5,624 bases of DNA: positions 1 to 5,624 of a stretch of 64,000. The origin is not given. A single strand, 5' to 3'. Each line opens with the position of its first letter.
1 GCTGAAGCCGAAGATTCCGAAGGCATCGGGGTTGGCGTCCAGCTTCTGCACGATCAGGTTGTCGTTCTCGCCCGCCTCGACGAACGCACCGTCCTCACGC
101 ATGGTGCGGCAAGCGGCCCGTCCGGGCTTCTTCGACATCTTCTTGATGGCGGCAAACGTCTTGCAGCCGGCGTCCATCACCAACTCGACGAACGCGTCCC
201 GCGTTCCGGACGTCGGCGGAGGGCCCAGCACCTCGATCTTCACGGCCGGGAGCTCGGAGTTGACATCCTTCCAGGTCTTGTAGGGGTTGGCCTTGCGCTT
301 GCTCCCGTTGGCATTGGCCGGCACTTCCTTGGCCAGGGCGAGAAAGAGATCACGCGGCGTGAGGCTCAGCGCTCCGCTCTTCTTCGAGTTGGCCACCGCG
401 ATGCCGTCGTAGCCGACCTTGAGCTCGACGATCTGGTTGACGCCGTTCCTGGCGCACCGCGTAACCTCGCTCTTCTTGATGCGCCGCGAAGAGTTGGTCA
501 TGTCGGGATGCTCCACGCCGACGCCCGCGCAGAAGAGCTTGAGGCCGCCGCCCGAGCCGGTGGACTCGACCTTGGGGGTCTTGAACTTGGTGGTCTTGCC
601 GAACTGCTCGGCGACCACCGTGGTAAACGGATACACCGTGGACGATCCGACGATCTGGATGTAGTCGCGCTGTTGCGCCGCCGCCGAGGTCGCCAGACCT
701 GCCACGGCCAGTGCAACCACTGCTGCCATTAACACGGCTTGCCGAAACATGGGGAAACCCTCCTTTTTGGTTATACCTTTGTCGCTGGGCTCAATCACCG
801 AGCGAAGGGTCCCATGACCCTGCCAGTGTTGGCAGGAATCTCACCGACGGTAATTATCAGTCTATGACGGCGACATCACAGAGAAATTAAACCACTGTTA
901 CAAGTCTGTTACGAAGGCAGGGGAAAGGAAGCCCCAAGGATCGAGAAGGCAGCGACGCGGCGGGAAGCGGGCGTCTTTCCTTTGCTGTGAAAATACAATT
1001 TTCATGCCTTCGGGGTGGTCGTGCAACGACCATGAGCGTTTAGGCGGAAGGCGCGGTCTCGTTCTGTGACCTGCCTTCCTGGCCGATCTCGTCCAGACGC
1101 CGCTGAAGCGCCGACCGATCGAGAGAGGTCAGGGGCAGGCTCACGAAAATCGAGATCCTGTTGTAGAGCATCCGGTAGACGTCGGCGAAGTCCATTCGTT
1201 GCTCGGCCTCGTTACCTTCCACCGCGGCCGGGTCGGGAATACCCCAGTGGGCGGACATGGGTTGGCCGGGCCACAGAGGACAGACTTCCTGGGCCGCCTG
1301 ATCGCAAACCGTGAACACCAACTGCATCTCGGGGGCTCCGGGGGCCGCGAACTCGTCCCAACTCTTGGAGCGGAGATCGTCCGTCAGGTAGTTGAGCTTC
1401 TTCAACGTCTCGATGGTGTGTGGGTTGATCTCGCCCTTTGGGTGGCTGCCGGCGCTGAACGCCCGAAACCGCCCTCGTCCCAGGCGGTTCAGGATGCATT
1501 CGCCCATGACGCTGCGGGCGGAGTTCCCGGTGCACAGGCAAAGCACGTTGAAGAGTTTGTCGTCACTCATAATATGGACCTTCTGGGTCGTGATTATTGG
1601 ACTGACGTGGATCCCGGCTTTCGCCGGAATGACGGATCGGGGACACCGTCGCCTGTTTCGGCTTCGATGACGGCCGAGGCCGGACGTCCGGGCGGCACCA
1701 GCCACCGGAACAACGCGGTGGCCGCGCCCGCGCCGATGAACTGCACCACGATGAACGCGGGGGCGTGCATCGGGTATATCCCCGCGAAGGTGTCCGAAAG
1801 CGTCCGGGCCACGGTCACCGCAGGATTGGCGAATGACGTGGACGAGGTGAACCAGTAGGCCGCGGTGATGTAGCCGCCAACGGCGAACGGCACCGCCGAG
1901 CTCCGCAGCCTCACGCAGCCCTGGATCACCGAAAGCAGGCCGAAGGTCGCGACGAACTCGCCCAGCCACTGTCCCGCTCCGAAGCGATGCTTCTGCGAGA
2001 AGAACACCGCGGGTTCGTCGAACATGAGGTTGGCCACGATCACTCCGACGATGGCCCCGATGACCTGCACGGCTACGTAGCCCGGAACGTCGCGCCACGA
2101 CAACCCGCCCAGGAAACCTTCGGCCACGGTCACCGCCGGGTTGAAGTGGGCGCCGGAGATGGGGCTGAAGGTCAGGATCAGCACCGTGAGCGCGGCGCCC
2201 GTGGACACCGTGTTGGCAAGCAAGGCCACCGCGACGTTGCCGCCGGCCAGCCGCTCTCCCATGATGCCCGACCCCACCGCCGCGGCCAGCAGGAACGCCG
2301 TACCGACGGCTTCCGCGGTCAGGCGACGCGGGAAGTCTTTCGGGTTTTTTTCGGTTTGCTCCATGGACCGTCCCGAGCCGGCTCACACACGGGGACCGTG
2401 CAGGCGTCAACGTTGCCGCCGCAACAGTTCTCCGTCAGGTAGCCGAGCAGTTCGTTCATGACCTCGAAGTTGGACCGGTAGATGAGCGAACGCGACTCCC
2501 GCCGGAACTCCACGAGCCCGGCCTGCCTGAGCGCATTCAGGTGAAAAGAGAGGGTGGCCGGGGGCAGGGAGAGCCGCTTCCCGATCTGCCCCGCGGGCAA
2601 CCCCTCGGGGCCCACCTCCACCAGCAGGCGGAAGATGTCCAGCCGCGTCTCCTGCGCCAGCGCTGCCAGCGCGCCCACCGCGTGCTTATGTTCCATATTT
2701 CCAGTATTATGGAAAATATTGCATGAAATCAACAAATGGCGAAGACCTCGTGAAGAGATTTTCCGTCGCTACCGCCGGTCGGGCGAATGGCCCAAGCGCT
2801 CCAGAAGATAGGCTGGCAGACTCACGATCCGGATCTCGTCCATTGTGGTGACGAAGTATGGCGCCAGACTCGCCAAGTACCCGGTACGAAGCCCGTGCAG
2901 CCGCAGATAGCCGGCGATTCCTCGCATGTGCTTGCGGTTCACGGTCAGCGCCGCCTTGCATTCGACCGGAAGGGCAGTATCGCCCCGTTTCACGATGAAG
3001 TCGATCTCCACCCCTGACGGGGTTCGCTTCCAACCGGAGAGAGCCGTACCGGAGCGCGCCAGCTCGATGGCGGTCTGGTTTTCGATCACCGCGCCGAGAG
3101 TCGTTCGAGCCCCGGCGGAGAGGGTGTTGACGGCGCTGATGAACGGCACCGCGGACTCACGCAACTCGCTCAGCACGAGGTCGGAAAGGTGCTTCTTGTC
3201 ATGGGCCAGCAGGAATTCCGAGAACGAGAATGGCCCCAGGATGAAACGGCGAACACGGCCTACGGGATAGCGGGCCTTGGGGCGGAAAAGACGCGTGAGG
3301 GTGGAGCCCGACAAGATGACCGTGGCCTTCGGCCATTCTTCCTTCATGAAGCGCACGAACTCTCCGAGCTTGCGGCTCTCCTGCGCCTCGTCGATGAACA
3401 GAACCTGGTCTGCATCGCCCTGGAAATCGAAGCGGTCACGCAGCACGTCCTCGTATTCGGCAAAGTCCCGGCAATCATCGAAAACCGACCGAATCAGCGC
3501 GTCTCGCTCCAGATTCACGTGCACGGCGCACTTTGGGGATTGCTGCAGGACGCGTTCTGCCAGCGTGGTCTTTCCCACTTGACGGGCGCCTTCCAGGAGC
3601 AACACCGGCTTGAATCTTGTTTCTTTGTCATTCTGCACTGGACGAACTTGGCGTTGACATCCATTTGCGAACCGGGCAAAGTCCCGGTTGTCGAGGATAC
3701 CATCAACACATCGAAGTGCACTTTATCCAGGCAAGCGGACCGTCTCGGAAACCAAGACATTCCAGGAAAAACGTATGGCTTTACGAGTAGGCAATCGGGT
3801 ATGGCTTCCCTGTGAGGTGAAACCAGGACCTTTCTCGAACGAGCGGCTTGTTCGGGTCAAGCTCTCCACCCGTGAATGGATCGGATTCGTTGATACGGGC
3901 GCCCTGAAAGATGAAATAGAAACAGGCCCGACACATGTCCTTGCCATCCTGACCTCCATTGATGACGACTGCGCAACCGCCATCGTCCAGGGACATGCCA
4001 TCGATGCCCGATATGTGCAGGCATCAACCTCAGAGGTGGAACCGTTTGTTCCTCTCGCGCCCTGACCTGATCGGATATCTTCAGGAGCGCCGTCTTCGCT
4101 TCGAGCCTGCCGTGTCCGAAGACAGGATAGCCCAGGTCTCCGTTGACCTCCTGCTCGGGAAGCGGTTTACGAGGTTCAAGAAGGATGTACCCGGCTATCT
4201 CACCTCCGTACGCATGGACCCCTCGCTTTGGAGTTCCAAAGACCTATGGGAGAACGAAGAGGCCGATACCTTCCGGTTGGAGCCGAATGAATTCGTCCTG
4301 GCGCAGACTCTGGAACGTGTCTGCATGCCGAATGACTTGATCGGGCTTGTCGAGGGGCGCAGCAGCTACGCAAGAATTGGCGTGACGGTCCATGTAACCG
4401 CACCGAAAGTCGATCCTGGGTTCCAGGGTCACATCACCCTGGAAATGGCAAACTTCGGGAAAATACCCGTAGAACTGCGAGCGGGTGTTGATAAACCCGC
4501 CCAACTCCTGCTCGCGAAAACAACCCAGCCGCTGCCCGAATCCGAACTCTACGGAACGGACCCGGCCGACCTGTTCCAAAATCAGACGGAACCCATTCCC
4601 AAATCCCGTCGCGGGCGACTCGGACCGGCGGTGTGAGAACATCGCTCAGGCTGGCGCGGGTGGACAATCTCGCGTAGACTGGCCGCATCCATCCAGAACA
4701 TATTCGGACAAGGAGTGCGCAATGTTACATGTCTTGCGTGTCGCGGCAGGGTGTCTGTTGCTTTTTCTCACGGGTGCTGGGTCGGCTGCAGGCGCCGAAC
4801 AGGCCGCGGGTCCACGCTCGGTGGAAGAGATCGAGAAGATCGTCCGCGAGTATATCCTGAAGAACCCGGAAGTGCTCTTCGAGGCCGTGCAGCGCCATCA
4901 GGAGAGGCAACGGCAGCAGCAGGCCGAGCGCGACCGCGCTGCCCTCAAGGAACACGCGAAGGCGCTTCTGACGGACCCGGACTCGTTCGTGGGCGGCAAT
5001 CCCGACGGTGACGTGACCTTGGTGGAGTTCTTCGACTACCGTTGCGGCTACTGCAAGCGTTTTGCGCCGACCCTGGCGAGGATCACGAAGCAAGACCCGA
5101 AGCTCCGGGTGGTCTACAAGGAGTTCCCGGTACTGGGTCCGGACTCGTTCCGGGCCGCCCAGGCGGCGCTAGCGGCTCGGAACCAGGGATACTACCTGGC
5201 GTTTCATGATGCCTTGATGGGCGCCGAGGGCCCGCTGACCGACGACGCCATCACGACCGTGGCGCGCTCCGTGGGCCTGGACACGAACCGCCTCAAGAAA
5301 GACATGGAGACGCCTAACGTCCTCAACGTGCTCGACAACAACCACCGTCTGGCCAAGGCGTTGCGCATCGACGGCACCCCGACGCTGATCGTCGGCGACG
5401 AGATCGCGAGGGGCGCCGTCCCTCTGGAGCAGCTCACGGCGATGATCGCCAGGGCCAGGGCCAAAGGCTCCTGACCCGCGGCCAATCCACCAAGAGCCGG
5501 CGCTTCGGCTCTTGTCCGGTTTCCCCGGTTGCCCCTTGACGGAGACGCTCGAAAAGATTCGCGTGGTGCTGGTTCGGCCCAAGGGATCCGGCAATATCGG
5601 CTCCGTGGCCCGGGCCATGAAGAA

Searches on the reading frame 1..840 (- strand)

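Call 81: search_protein_families(library=pfam, max_evalue=0.00001, proteins=[window:1-840:-])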
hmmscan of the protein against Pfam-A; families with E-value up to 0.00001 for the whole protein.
window:1-840:- (280 aa): 1 family
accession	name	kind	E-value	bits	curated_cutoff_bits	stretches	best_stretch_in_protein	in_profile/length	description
PF12849.12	PBP_like_2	-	2.1e-38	133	27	1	51-270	2-200/267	PBP superfamily domain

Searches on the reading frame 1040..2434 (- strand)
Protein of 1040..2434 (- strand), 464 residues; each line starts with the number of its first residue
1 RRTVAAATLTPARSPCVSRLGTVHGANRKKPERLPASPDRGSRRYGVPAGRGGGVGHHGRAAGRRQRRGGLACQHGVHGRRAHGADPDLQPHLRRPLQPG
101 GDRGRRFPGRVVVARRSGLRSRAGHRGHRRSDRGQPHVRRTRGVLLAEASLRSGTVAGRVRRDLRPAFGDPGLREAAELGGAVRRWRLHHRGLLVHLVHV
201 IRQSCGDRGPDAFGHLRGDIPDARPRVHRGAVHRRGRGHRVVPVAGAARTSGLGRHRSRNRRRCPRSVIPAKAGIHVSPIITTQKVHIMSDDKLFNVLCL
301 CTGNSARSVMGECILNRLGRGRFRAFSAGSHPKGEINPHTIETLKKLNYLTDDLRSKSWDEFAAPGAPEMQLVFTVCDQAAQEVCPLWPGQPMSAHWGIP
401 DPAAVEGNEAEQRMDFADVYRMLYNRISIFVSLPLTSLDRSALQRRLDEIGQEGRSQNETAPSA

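Call 81: search_protein_families(library=pfam, max_evalue=0.00001, proteins=[window:1040-2434:-])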
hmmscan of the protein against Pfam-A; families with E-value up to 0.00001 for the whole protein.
window:1040-2434:- (464 aa): 1 family
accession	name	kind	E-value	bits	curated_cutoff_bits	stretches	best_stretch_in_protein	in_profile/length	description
PF01451.26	LMWPc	-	6.5e-13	49.5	23.2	1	297-427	1-140/144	Low molecular weight phosphotyrosine protein phosphatase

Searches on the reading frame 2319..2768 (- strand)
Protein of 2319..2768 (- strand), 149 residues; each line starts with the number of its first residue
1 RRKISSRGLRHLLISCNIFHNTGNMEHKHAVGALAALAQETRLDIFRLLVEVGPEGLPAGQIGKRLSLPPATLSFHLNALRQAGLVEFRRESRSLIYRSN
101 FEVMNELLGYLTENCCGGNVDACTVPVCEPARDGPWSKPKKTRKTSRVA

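Call 81: search_protein_families(library=pfam, max_evalue=0.00001, proteins=[window:2319-2768:-])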
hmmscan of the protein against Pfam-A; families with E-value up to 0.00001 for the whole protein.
window:2319-2768:- (149 aa): 2 families
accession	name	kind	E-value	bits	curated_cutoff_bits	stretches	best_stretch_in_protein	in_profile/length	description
PF12840.13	HTH_20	-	4.9e-14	52.5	27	1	37-87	1-49/51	Helix-turn-helix domain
PF01022.26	HTH_5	-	3.4e-08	33.7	22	1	40-87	2-46/47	Bacterial regulatory protein, arsR family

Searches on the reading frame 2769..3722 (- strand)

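Call 81: search_protein_families(library=pfam, max_evalue=0.00001, proteins=[window:2769-3722:-])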
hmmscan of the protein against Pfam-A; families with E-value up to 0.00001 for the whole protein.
window:2769-3722:- (317 aa): 1 family
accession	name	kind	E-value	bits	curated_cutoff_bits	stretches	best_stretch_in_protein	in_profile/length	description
PF13173.12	AAA_14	-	9.1e-22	77.9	27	1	39-171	3-129/129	AAA domain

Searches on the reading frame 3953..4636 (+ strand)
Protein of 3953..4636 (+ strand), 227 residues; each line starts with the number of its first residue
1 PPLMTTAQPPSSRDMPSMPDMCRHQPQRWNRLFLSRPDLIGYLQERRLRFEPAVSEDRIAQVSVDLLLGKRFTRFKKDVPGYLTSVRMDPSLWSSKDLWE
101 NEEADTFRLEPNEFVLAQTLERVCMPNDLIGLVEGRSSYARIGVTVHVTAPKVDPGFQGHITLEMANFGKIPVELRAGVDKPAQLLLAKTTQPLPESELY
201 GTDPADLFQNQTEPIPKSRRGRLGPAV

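Call 81: search_protein_families(library=pfam, max_evalue=0.00001, proteins=[window:3953-4636:+])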
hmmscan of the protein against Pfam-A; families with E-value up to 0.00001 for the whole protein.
window:3953-4636:+ (227 aa): 1 family
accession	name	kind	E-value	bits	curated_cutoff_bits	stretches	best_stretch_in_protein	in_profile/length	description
PF22769.1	DCD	-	3.3e-34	118.6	27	1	34-179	2-143/153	dCTP deaminase-like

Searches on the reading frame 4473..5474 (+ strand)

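Call 81: search_protein_families(library=pfam, max_evalue=0.00001, proteins=[window:4473-5474:+])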
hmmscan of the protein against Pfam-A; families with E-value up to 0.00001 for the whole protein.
window:4473-5474:+ (333 aa): 5 families
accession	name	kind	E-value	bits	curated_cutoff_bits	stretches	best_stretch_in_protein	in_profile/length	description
PF01323.26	DSBA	-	1.6e-28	100.2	25.6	1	182-324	1-189/191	DSBA-like thioredoxin domain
PF13462.12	Thioredoxin_4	-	7.3e-20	72.2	23.2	1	169-325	3-163/165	Thioredoxin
PF18312.6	ScsC_N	-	2.9e-12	46.5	25.8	1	118-149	3-34/34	Copper resistance protein ScsC N-terminal domain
PF13098.12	Thioredoxin_2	-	1.9e-07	31.8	27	1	179-324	5-103/104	Thioredoxin-like domain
PF13743.12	Thioredoxin_5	-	6.3e-06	26.5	27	1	255-310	110-166/186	Thioredoxin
